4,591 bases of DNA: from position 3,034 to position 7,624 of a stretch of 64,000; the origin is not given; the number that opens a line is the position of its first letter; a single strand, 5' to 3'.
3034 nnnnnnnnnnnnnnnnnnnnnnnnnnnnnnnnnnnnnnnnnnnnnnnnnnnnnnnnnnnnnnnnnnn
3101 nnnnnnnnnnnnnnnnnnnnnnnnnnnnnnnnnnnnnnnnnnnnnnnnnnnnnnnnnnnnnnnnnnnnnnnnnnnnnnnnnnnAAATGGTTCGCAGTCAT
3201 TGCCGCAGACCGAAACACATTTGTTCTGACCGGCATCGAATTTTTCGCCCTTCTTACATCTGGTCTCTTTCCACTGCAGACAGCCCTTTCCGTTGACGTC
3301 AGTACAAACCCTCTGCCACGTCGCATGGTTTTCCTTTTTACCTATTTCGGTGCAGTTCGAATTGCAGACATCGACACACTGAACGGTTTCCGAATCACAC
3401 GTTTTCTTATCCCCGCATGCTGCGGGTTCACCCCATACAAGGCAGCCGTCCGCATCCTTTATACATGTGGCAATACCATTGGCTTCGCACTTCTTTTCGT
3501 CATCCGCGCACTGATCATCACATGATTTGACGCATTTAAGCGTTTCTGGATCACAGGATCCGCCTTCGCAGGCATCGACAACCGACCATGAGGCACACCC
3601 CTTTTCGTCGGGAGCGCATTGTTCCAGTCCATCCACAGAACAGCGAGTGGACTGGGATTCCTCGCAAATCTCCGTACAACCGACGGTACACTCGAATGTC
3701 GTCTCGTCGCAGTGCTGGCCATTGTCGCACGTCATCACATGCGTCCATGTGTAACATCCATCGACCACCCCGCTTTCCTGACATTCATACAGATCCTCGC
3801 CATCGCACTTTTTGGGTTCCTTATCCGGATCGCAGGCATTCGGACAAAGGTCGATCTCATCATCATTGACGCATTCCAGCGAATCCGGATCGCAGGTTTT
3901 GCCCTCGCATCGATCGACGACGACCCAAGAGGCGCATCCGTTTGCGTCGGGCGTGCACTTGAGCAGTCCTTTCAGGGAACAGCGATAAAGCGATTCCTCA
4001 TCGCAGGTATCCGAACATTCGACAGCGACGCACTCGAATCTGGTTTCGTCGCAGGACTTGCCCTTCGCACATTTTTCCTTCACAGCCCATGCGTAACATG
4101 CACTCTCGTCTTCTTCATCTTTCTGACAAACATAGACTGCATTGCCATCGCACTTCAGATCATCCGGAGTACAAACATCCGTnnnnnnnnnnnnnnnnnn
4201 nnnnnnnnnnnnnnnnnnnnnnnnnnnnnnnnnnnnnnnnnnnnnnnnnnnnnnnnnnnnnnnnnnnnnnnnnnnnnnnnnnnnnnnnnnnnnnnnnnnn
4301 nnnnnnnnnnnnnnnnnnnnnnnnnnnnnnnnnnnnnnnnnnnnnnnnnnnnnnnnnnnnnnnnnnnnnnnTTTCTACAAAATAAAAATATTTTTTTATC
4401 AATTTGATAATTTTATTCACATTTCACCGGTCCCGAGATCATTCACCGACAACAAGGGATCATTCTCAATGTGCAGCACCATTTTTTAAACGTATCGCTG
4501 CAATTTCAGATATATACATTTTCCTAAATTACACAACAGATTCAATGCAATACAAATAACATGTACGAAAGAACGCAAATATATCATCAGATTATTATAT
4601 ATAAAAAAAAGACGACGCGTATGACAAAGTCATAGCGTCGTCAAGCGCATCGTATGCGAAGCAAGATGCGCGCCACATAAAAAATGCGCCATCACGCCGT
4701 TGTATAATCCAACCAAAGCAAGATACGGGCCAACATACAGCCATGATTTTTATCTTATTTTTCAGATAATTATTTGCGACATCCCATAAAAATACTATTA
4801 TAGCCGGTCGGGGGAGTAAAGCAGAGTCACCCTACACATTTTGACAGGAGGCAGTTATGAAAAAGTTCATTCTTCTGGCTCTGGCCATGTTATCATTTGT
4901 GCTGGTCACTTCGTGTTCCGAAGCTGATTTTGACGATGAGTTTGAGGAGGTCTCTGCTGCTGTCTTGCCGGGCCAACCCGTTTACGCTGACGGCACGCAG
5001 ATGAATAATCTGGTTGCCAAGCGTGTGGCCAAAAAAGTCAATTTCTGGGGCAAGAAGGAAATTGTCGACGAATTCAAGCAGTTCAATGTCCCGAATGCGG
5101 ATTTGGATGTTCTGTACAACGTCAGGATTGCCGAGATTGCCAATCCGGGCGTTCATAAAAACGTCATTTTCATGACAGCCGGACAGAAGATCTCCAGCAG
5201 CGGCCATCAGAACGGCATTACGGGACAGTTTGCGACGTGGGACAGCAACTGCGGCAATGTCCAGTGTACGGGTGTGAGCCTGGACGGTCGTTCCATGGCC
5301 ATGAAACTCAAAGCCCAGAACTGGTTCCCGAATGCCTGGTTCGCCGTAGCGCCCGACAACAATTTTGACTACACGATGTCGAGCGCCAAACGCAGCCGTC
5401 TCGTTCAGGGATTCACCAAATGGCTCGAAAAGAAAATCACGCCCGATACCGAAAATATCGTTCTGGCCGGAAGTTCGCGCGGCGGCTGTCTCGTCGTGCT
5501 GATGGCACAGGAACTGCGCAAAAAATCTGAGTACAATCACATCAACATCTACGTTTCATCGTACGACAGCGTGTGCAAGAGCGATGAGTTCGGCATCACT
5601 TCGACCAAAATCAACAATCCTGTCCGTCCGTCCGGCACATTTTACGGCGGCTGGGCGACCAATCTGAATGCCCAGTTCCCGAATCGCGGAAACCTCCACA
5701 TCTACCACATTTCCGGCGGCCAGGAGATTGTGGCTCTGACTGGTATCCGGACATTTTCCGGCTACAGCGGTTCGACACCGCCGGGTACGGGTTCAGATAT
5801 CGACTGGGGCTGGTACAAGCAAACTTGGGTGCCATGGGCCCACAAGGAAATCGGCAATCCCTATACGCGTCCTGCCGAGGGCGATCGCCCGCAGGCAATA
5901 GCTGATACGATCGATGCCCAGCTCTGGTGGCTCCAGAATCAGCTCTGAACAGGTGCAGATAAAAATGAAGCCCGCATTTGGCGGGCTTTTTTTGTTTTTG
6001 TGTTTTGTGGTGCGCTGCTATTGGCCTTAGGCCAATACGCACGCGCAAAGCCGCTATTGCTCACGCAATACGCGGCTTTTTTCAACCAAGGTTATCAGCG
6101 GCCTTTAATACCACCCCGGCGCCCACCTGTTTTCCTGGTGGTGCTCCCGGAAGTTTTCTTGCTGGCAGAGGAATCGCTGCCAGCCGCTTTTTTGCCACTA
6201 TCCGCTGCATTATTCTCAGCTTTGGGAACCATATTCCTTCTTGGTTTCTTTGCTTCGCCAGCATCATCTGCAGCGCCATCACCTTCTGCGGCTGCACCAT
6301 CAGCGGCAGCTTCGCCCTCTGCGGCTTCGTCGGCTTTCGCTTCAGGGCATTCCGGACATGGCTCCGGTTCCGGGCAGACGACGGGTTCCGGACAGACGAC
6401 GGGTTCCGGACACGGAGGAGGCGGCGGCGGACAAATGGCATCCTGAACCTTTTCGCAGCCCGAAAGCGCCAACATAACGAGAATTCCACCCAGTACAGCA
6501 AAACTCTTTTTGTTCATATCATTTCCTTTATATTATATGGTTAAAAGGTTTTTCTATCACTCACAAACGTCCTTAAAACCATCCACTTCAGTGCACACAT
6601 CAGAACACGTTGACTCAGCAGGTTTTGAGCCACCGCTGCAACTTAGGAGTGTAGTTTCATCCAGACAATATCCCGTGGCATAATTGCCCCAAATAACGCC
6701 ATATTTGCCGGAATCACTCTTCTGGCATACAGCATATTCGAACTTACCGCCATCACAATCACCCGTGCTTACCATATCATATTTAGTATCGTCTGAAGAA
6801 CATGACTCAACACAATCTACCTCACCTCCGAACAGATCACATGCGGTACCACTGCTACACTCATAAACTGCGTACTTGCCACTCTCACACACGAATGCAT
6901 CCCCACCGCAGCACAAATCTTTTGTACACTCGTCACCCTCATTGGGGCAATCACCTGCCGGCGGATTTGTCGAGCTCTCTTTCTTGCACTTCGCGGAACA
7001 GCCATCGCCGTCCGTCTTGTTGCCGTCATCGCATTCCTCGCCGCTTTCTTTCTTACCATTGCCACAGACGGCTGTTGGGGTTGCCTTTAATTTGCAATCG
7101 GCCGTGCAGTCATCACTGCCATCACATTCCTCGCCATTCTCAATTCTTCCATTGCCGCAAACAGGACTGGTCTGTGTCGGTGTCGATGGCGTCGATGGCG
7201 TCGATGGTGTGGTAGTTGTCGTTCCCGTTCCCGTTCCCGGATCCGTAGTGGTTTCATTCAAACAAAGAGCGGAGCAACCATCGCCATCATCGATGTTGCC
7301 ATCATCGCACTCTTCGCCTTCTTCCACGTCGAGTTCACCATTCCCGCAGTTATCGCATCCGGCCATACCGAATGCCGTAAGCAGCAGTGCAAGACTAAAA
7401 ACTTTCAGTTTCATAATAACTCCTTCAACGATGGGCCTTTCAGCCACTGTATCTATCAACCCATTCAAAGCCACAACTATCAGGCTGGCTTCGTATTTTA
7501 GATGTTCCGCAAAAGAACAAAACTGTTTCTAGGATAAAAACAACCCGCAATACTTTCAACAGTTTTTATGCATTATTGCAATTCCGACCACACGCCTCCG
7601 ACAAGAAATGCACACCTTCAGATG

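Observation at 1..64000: Locus-wide toolkit of modular secreted enzymes: interchangeable Cys-rich repeat stalks fused to different hydrolase heads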

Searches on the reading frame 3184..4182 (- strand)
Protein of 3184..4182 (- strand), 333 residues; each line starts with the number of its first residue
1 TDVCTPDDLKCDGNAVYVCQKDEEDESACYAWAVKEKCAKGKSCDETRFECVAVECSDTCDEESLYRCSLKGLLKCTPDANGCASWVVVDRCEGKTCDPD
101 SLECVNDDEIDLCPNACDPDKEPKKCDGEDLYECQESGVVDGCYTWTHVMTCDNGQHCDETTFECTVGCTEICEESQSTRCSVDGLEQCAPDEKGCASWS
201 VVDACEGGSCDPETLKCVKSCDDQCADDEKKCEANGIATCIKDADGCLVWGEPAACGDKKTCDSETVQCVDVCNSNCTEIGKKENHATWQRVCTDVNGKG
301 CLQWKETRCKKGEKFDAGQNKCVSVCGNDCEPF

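Call 99: search_protein_representatives(protein=window:3184-4182:-)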
Query: 333 residues. Proteins with E-value up to 0.001 (for the whole library): 306; up to 1e-10: 99; up to 1e-30: 8. The best 150 are listed.
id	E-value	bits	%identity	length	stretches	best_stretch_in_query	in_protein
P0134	7.3e-152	522.5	70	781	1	1-333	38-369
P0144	1.8e-51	192.1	41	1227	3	55-333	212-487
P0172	1.3e-39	153.1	37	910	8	151-278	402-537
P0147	1.6e-39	152.7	44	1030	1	110-333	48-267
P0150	1.2e-36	143.3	40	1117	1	1-333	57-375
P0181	1.7e-36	142.8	37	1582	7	216-330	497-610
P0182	2.5e-34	135.7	43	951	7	179-263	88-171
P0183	5.0e-31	124.8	33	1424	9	112-263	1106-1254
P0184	4.3e-28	115.2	33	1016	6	164-330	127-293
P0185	3.7e-27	112.1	38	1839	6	126-264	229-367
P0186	1.3e-26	110.3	36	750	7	113-264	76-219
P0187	3.6e-26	108.8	34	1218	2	155-332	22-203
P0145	6.4e-26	108.0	37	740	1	54-333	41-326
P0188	1.4e-25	106.9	34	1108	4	112-279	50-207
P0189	1.3e-24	103.8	33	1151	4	113-309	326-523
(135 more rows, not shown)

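Call 103: search_protein_families(library=pfam, alignment_id=A5, max_evalue=0.0001)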
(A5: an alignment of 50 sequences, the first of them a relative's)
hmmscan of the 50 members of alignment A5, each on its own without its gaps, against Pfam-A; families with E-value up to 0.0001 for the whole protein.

A. member 1, P0182 (951 aa): 2 families
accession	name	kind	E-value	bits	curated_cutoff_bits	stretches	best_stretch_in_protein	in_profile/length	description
PF13620.12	CarboxypepD_reg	-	6.6e-06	26.8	32.3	1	884-939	7-68/82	Carboxypeptidase regulatory-like domain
PF13715.12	CarbopepD_reg_2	-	7.4e-05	23.1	32.2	0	881-940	3-64/88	CarboxypepD_reg-like domain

B. families by the number of members that match (of 50 scanned): 24 families
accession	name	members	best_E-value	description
PF18911.6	PKD_4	6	2.7e-39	PKD domain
PF00801.26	PKD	6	9.9e-26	PKD domain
PF22352.2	K319L-like_PKD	4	5.4e-14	K319L-like, PKD domain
PF05048.19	NosD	4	6.6e-13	Periplasmic copper-binding protein (NosD)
PF00149.33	Metallophos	4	1.8e-08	Calcineurin-like phosphoesterase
PF00932.25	LTD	4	2.7e-07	Lamin Tail Domain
PF13229.12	Beta_helix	3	2.7e-21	Right handed beta helix region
PF13620.12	CarboxypepD_reg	3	7.4e-12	Carboxypeptidase regulatory-like domain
PF04151.21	PPC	3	2.8e-10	Bacterial pre-peptidase C-terminal domain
PF13360.13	PQQ_2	2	5.8e-10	Outer membrane protein assembly factor BamB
PF13715.12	CarbopepD_reg_2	2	5.1e-09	CarboxypepD_reg-like domain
PF23416.1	DUF7107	2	1.6e-08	Domain of unknown function (DUF7107)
PF00188.32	CAP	2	2.3e-07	Cysteine-rich secretory protein family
PF17517.7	IgGFc_binding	1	7.6e-54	IgGFc binding protein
PF09603.15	Fib_succ_major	1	1.6e-16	Fibrobacter succinogenes major domain (Fib_succ_major)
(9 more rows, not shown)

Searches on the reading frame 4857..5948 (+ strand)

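Call 5: search_protein_families(library=pfam, proteins=[window:4857-5948:+], max_evalue=0.01)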
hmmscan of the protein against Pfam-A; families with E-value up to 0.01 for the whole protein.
window:4857-5948:+ (363 aa): 1 family
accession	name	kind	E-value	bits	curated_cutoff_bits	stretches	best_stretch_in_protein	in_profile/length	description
PF07859.19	Abhydrolase_3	-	0.00055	20.2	25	1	188-232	57-103/210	alpha/beta hydrolase fold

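Call 22: search_protein_families(library=ncbifam, proteins=[window:4857-5948:+], max_evalue=0.05)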
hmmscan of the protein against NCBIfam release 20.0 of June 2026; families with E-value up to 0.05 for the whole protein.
window:4857-5948:+ (363 aa): 0 families

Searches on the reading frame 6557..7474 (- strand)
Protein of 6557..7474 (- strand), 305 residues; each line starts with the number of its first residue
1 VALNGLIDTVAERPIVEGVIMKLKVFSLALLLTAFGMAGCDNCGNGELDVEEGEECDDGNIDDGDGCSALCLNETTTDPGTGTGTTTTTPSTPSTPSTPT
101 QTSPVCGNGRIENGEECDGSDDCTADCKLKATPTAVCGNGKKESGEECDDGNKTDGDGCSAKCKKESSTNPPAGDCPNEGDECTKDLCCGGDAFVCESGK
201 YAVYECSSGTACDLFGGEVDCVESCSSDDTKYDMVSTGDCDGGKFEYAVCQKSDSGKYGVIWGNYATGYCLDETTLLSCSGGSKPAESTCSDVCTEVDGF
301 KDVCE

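Call 4: search_protein_families(library=pfam, proteins=[window:6557-7474:-], max_evalue=0.01)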
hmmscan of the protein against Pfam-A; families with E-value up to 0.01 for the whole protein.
window:6557-7474:- (305 aa): 1 family
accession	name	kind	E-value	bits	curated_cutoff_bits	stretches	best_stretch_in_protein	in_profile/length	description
PF13948.11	DUF4215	-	8.5e-07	29.6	27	1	136-164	20-47/47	Domain of unknown function (DUF4215)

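Call 6: search_protein_families(library=ncbifam, proteins=[window:6557-7474:-], max_evalue=0.01)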
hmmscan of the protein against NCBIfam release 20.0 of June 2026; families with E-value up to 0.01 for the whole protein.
window:6557-7474:- (305 aa): 1 family
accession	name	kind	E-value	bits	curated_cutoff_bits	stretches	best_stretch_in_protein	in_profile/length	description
TIGR02232.1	myxo_disulf_rpt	repeat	1.3e-20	72.8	20.8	2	136-168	3-35/38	cysteine-rich acidic repeat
